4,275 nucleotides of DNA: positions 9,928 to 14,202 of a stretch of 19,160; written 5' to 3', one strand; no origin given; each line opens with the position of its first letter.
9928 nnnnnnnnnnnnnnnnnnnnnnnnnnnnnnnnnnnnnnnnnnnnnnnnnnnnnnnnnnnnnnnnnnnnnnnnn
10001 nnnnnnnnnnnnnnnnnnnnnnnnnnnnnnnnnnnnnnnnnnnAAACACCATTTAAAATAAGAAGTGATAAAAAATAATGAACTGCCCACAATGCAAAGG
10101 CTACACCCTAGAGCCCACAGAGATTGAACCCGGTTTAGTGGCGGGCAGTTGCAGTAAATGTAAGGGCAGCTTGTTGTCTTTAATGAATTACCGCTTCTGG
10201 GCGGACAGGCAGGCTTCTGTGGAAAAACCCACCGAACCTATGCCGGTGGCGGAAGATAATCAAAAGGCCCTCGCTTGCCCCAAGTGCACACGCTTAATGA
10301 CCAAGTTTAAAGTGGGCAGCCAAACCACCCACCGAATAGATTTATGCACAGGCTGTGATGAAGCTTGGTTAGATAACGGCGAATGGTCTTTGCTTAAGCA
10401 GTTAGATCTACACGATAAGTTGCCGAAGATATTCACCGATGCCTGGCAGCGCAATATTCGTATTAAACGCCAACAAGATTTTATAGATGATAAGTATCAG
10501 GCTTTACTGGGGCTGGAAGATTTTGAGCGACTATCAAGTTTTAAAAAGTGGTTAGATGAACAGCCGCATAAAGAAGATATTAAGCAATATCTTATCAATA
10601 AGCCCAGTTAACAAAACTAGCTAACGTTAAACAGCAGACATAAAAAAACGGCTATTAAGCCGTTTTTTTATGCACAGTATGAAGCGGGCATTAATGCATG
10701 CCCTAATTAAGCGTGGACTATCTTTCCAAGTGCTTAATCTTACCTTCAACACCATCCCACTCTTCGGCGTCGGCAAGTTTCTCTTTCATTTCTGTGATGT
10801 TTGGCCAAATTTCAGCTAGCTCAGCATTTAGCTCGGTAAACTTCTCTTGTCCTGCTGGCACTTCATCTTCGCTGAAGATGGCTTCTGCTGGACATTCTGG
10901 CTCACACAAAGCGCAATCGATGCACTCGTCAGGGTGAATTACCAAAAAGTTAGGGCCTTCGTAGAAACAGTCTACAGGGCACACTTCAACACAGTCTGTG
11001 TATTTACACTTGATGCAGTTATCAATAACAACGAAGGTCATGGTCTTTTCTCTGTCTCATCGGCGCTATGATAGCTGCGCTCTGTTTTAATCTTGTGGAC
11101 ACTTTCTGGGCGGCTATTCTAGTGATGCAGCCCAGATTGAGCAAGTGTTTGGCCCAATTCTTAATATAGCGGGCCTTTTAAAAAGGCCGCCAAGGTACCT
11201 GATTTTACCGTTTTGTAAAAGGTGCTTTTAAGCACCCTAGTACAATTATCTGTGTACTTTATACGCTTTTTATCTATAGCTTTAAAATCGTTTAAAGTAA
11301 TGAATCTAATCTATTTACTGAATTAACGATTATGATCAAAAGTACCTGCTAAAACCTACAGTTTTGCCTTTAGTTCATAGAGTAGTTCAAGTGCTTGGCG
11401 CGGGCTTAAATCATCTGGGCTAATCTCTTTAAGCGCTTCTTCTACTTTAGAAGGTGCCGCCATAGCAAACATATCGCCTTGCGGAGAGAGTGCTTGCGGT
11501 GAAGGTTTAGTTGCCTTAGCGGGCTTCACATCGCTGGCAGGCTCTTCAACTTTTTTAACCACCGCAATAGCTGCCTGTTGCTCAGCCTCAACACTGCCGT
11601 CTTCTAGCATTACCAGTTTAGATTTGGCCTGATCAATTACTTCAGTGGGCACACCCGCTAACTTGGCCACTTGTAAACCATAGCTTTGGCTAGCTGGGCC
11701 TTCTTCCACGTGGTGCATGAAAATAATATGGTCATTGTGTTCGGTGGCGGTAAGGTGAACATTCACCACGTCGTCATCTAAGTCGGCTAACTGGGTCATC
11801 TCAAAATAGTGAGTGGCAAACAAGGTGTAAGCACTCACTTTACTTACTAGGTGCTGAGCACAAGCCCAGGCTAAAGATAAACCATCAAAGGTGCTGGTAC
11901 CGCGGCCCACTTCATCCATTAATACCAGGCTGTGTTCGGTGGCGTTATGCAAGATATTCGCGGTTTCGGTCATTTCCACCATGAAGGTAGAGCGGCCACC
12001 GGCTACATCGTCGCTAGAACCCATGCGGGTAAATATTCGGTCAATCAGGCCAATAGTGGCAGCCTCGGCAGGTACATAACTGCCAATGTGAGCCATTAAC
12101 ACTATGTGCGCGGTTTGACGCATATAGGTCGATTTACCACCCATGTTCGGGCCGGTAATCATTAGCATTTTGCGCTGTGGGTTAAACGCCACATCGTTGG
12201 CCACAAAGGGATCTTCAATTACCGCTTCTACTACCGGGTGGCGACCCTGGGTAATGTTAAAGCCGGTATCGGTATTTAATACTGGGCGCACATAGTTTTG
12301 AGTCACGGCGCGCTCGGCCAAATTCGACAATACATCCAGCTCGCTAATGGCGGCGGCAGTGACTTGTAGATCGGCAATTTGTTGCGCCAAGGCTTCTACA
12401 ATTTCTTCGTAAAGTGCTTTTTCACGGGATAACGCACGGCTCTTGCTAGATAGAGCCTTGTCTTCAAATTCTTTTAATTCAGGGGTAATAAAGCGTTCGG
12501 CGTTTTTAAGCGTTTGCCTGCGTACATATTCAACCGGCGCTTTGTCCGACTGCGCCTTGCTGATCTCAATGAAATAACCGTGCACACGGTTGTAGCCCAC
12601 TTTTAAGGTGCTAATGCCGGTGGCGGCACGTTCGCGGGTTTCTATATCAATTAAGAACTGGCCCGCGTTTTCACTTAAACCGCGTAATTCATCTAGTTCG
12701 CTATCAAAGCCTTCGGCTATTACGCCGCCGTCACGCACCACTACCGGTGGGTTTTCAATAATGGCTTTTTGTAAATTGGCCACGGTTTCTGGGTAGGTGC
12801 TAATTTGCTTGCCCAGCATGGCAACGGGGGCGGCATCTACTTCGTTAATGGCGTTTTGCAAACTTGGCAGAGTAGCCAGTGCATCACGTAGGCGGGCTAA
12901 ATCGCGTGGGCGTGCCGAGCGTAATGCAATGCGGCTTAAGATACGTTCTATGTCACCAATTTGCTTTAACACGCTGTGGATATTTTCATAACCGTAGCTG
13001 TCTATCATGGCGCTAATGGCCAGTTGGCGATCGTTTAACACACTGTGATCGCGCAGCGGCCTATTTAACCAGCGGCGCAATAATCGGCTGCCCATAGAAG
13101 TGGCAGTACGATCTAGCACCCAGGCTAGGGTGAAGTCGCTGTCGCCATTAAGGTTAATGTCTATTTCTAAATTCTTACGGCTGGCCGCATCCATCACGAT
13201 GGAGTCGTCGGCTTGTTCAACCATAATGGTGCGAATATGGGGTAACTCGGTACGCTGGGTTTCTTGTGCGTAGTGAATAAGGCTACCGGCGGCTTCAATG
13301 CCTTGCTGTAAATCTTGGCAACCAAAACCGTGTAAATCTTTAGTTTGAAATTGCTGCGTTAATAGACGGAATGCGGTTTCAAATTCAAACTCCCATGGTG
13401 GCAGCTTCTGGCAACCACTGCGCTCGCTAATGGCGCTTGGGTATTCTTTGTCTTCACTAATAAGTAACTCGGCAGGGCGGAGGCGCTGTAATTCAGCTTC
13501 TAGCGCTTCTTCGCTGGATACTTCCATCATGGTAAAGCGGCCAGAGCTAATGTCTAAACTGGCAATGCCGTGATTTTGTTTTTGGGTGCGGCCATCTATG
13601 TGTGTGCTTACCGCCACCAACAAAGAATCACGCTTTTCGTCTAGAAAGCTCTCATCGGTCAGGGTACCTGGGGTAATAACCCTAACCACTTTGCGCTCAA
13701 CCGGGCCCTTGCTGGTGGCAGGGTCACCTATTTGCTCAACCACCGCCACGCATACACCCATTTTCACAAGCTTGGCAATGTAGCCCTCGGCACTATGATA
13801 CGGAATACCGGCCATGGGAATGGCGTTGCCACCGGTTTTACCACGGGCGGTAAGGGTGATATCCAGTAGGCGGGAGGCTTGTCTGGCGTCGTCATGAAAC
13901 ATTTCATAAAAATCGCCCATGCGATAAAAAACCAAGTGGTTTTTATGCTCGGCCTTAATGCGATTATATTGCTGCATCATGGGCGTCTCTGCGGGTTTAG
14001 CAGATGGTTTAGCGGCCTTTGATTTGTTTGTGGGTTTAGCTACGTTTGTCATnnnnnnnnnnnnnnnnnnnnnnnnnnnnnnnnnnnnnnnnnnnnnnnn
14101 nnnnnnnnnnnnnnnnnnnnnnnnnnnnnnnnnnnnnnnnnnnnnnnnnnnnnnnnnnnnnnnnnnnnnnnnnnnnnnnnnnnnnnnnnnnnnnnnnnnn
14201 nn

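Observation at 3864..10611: Operon of a 1764-aa single-module AAA+ giant, an MtfA-like peptidase with SEC-C, and a double zinc-ribbon protein, attached to an NfeD/flotillin pair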

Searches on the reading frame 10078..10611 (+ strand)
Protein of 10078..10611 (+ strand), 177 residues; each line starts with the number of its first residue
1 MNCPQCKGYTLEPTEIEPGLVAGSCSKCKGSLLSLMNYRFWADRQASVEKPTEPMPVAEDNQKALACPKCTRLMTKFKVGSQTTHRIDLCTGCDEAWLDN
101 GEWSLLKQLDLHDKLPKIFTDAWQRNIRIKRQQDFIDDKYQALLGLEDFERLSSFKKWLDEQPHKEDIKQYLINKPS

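Call 3: search_protein_families(library=pfam, proteins=[window:10078-10611:+], max_evalue=0.01)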
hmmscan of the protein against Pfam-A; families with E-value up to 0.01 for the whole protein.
window:10078-10611:+ (177 aa): 2 families
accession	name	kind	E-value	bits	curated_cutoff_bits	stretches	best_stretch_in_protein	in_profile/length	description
PF13453.11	Zn_ribbon_TFIIB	-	4.1e-08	32.9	22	2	67-104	2-36/41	Transcription factor zinc-finger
PF04981.18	NMD3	-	2.8e-05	24.2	24.9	1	64-133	14-79/243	NMD3 family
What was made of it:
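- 10078..10611 (+): Soluble protein with two CxxC...CxxC zinc ribbons (C3/C6/C25/C28 and C67/C70/C90/C93) and a helical C-terminal half. Accessory gene. Zn_ribbon_TFIIB with two stretches (call 3).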

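Call 4: search_protein_families(library=ncbifam, proteins=[window:10078-10611:+], max_evalue=0.01)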
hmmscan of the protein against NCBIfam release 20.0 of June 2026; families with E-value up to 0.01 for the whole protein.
window:10078-10611:+ (177 aa): 0 families

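Call 5: search_protein_families(library=padloc, proteins=[window:10078-10611:+], max_evalue=0.1)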
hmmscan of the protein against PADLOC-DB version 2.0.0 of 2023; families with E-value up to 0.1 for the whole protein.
window:10078-10611:+ (177 aa): 0 families

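Call 106: find_related_loci(query=window:10078-10611:+, collection=metagenome_contigs, flank=10000)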
Query window:10078-10611:+ (177 aa) in metagenome_contigs; peptide patterns used: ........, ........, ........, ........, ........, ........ (x = any residue, [..] = any of these).
268 stretches matched a pattern; 41 encode a relative of the query (tblastn E <= 1e-3); 41 distinct loci.
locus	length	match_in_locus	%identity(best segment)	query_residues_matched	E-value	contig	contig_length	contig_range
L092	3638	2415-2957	95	1-177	7e-117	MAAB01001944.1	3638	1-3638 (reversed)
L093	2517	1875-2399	89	1-175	3e-111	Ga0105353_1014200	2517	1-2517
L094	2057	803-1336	89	1-175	9e-113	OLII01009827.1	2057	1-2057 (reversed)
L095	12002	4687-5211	85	1-175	1e-104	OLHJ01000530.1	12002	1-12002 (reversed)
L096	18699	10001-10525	85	1-175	2e-104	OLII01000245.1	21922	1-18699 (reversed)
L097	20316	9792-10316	85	1-175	8e-104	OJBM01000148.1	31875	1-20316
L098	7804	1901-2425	66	1-173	4e-81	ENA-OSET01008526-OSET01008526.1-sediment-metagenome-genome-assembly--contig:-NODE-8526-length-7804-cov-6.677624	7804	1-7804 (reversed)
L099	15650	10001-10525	66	1-173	4e-81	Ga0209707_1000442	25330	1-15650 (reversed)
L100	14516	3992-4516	66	1-173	4e-81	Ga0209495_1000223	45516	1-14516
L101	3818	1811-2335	66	1-173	3e-80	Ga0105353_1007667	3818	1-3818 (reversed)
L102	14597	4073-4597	66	1-173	4e-80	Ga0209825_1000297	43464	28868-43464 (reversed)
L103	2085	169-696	65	1-174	1e-81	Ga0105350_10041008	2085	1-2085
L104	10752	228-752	66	1-174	5e-79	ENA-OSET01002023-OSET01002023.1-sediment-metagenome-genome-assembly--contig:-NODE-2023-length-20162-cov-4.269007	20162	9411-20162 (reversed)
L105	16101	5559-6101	63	1-174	4e-78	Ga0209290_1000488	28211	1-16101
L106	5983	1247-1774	64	1-174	4e-78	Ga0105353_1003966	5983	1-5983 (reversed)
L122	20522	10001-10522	41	1-172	2e-49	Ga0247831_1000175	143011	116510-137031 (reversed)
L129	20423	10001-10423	33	1-175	3e-22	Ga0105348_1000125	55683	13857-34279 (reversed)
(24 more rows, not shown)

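Call 109: search_protein_families(library=pfam, proteins=[L129:6837-7862:+, L129:7884-8828:-, L129:10469-11200:-, L129:11559-12359:+, L122:6751-7785:+, L122:7973-9055:+, L122:9061-9432:+, L122:9377-9820:+, L122:10541-12073:-, L122:12141-12623:-], max_evalue=0.001)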
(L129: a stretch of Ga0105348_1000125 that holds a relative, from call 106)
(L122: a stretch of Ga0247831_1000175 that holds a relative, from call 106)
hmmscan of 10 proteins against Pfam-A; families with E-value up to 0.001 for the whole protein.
L129:6837-7862:+ (342 aa): 5 families
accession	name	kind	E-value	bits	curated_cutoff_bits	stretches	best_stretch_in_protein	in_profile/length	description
PF12625.12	Arabinose_bd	-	2.6e-20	73.7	27.6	1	27-209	1-182/185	Arabinose-binding domain of AraC transcription regulator, N-term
PF12833.13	HTH_18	-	9.9e-16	58.3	33.6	1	263-339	2-79/80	Helix-turn-helix domain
PF00165.29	HTH_AraC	-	8e-09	35.9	26.6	1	304-337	8-40/42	Bacterial regulatory helix-turn-helix proteins, AraC family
PF13384.12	HTH_23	-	0.00012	22.2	24.6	0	258-275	19-36/50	Homeodomain-like domain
PF13551.12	HTH_29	-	0.00065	20.2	28.1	0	246-296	2-52/64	Winged helix-turn helix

L129:7884-8828:- (314 aa): 0 families

L129:10469-11200:- (243 aa): 1 family
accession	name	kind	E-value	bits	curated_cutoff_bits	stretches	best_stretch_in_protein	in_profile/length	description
PF00497.25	SBP_bac_3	-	0.0002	21.6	26.4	1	28-232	8-131/132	Bacterial extracellular solute-binding proteins, family 3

L129:11559-12359:+ (267 aa): 1 family
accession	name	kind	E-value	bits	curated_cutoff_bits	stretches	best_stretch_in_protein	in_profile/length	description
PF14234.11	DUF4336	-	4.6e-06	26.5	28.5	1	23-183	16-185/321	Domain of unknown function (DUF4336)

L122:6751-7785:+ (345 aa): 1 family
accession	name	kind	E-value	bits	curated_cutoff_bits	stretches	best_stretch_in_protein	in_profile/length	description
PF02492.25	cobW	-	8.8e-37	126.9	20.7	1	6-167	1-163/180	CobW/HypB/UreG, nucleotide-binding domain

L122:7973-9055:+ (361 aa): 4 families
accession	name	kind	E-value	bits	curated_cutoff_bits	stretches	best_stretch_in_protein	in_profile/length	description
PF12697.13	Abhydrolase_6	-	1.8e-16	61.9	26.3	1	100-351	3-216/217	Alpha/beta hydrolase family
PF12146.15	Hydrolase_4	-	2.9e-15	56.7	27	1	96-206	5-117/239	Serine aminopeptidase, S33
PF00561.26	Abhydrolase_1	-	9.4e-15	55.4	25.8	1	96-341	1-240/245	alpha/beta hydrolase fold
PF00326.27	Peptidase_S9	-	0.00011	22.2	22.6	1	166-200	65-99/213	Prolyl oligopeptidase family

L122:9061-9432:+ (124 aa): 1 family
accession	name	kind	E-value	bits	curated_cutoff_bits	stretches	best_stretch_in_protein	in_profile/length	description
PF23296.1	DUF7079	-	8e-33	113.6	27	1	5-111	2-107/110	Domain of unknown function (DUF7079)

L122:9377-9820:+ (148 aa): 0 families

L122:10541-12073:- (510 aa): 6 families
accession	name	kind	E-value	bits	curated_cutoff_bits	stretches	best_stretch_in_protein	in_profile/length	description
PF00990.26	GGDEF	-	3.9e-46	157.2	23.8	1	350-506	1-161/161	Diguanylate cyclase, GGDEF domain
PF13426.13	PAS_9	-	1.2e-10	42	27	1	246-337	3-102/103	PAS domain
PF13188.13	PAS_8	-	2.8e-05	24.3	21.8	1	234-286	1-51/65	PAS domain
PF22335.1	Cas10-Cmr2_palm2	-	4.4e-05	24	27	1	429-508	58-133/133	Cas10/Cmr2, second palm domain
PF00989.32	PAS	-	7.6e-05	23.1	22.6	1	234-297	1-69/113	PAS fold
PF08448.16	PAS_4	-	0.00019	22.1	23.1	1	243-340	4-109/110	PAS fold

L122:12141-12623:- (160 aa): 1 family
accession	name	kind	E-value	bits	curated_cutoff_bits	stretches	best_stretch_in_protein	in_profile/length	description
PF03061.28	4HBT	-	2.1e-19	70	20.6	1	22-96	2-77/79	Thioesterase superfamily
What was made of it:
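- Tried and rejected: Uninformative (call 109).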

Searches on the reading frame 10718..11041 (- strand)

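Call 3: search_protein_families(library=pfam, proteins=[window:10718-11041:-], max_evalue=0.01)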
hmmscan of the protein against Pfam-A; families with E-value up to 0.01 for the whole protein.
window:10718-11041:- (107 aa): 11 families
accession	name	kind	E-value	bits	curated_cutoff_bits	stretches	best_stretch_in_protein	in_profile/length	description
PF11953.13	DUF3470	-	2.1e-20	72.8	23.2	1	66-107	1-42/42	Domain of unknown function (DUF3470)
PF00037.32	Fer4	-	9.6e-08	32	21.1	1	34-55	2-23/24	4Fe-4S binding domain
PF12797.12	Fer4_2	-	1.1e-06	28.7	24.5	2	34-52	4-22/22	4Fe-4S binding domain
PF12837.12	Fer4_6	-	4.4e-06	26.8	25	1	37-55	6-24/24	4Fe-4S binding domain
PF12838.12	Fer4_7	-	7.5e-06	26.8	27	1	8-54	1-52/52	4Fe-4S dicluster domain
PF13183.11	Fer4_8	-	8e-06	26.7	27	1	38-69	3-35/68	4Fe-4S dicluster domain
PF13484.11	Fer4_16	-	1.3e-05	26.3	30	1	39-86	1-48/66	4Fe-4S double cluster binding domain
PF13187.11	Fer4_9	-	4.4e-05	23.9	27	1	8-55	1-52/52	4Fe-4S dicluster domain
PF13237.11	Fer4_10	-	0.00016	22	25.5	2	33-60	2-22/53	4Fe-4S dicluster domain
PF12800.12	Fer4_4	-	0.00031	21.3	24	0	37-52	1-16/17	4Fe-4S binding domain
PF14697.11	Fer4_21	-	0.0012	19.4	35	0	35-55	3-26/59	4Fe-4S dicluster domain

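Call 4: search_protein_families(library=ncbifam, proteins=[window:10718-11041:-], max_evalue=0.01)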
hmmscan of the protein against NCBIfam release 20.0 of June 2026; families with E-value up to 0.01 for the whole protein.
window:10718-11041:- (107 aa): 48 families (the best 25 are shown)
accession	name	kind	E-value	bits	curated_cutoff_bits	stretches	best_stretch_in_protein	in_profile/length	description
NF045490.1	FdxA_Protbact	equivalog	1.7e-51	172.8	135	1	1-103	1-103/104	ferredoxin FdxA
NF045480.1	FdxA_Actino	equivalog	1.6e-25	89.4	125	1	1-77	1-77/107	ferredoxin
NF058577.1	FdxA_fam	equivalog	8.7e-13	48.3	65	1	1-54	1-52/52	4Fe-4S ferredoxin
NF045874.1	Vhu_polyferre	exception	2.1e-08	33.3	600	1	4-67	125-186/381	F420-non-reducing hydrogenase associated-polyferredoxin VhuB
TIGR01944.1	rnfB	subfamily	2.7e-08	33.6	68.7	1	2-60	108-165/190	RnfABCDGE type electron transport complex subunit B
TIGR04105.1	FeFe_hydrog_B1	subfamily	7.4e-08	31.5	450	1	2-57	106-161/462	monomeric [FeFe] hydrogenase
NF041715.1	arsenate_red_ArrB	equivalog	7.5e-08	32.2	450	1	8-63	56-112/233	arsenate respiratory reductase iron-sulfur subunit ArrB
NF038355.1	FDH3_beta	equivalog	1e-07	32.2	240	1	8-54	53-100/180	formate dehydrogenase FDH3 subunit beta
NF033683.1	di_4Fe-4S_YfhL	equivalog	2.1e-07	31.1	86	1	37-61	6-30/80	YfhL family 4Fe-4S dicluster ferredoxin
NF040864.1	HgcB_ferredoxin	equivalog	2.4e-07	30.5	99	1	7-61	14-67/93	mercury methylation ferredoxin HgcB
NF011569.0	PRK14993.1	equivalog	1.5e-06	27.9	416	1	8-62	99-154/244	tetrathionate reductase subunit TtrB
NF045763.1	PhenlGlyoxDHPadF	equivalog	1.1e-05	25.5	150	1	6-55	30-77/78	NADH-dependent phenylglyoxylate dehydrogenase subunit delta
NF045797.1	DsrO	equivalog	1.5e-05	24.5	200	1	8-62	102-157/235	sulfate reduction electron transfer complex DsrMKJOP subunit DsrO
TIGR04395.1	cutC_activ_rSAM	equivalog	1.5e-05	24.4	360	1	7-56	54-104/309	choline TMA-lyase-activating enzyme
TIGR01971.1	NuoI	subfamily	2.4e-05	23.9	113.05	1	36-72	79-115/121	NADH-quinone oxidoreductase, chain I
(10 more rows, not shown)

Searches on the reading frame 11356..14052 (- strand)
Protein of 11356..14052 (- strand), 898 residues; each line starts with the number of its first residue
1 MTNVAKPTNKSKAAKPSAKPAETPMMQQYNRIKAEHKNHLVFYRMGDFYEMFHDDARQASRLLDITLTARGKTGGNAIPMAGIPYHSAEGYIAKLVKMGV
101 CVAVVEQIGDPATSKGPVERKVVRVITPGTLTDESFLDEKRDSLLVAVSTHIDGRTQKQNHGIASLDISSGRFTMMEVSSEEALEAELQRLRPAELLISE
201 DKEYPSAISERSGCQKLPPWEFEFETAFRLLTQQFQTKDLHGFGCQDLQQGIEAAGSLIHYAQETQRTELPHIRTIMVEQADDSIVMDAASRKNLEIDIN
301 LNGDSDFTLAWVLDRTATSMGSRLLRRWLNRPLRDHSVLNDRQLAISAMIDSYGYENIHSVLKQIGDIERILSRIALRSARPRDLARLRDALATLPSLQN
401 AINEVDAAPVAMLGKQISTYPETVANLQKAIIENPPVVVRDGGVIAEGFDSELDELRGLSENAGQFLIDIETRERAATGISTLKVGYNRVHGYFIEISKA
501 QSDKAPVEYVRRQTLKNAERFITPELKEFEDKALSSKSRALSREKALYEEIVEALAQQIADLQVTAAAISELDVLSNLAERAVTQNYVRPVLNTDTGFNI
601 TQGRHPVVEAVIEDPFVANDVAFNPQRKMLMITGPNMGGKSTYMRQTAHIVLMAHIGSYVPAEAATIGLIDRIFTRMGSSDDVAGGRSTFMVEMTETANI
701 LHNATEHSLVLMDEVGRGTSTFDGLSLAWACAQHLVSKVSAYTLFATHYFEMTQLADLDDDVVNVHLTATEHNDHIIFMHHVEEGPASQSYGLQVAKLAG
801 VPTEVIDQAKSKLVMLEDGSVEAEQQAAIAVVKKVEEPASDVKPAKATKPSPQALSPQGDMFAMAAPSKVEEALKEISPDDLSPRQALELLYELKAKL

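Call 3: search_protein_families(library=pfam, proteins=[window:11356-14052:-], max_evalue=0.01)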
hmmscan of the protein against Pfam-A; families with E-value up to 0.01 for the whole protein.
window:11356-14052:- (898 aa): 5 families
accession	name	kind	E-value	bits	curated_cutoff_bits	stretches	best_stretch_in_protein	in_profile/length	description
PF00488.27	MutS_V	-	3.8e-85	285.1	30.2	1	631-816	2-187/188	MutS domain V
PF05192.23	MutS_III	-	6.2e-49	167.4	34.1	1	290-579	1-194/194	MutS domain III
PF01624.25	MutS_I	-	2.6e-43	147.3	20.6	1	23-134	1-112/113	MutS domain I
PF05188.22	MutS_II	-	1.3e-31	110.2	25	1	144-274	2-133/133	MutS domain II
PF05190.23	MutS_IV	-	6.8e-29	100.4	22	1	448-537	1-90/92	MutS family domain IV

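Call 4: search_protein_families(library=ncbifam, proteins=[window:11356-14052:-], max_evalue=0.01)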
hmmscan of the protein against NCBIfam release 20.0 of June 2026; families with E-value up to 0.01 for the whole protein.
window:11356-14052:- (898 aa): 4 families
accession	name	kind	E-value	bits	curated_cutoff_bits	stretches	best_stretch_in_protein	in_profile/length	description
TIGR01070.1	mutS1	equivalog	0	1164.7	641.7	1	23-895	2-839/840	DNA mismatch repair protein MutS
NF003810.1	PRK05399.1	equivalog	0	1068.4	480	1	23-816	2-792/793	DNA mismatch repair protein MutS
TIGR01069.2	mutS2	equivalog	6e-51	173.7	400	1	315-814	20-512/790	endonuclease MutS2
NF052383.1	ATPase_KamC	equivalog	5.1e-50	170.7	300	1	338-754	34-433/508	lysine 5,6-aminomutase reactivase ATPase KamC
